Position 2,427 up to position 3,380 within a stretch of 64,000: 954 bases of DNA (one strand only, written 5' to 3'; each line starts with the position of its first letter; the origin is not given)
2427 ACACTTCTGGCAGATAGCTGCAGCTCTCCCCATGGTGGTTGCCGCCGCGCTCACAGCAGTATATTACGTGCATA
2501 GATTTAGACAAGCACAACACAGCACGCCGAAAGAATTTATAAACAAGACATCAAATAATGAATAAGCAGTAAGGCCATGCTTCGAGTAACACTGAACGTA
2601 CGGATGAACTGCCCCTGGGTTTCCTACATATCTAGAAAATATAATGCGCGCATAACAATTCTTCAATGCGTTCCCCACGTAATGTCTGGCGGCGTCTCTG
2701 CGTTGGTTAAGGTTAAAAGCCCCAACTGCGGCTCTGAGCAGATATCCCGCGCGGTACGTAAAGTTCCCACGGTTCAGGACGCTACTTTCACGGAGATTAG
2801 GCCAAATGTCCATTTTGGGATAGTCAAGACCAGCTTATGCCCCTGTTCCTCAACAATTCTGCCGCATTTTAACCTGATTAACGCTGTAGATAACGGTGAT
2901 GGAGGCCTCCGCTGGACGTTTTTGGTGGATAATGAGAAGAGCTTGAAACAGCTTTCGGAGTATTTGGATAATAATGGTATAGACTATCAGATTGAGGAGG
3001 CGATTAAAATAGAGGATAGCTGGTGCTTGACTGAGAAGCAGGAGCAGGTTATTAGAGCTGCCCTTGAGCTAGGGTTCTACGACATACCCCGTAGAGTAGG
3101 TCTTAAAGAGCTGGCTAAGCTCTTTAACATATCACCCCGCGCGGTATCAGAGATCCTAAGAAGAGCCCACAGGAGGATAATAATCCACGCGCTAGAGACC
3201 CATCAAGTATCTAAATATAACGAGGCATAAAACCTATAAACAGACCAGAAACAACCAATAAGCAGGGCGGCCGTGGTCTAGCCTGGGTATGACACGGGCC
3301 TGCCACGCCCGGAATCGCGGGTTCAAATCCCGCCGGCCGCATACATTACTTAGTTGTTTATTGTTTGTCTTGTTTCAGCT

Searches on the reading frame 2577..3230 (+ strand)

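Call 73: search_protein_families(library=pfam, proteins=[window:2577-3230:+], max_evalue=0.01)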
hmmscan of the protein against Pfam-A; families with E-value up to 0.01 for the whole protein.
window:2577-3230:+ (217 aa): 2 families
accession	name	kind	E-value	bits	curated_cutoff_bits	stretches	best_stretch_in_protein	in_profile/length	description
PF04967.18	HTH_10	-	8.8e-20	70.7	23.1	1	151-202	1-52/53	HTH DNA binding domain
PF04545.22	Sigma70_r4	-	0.0026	17.7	24.1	0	151-200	5-47/50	Sigma-70, region 4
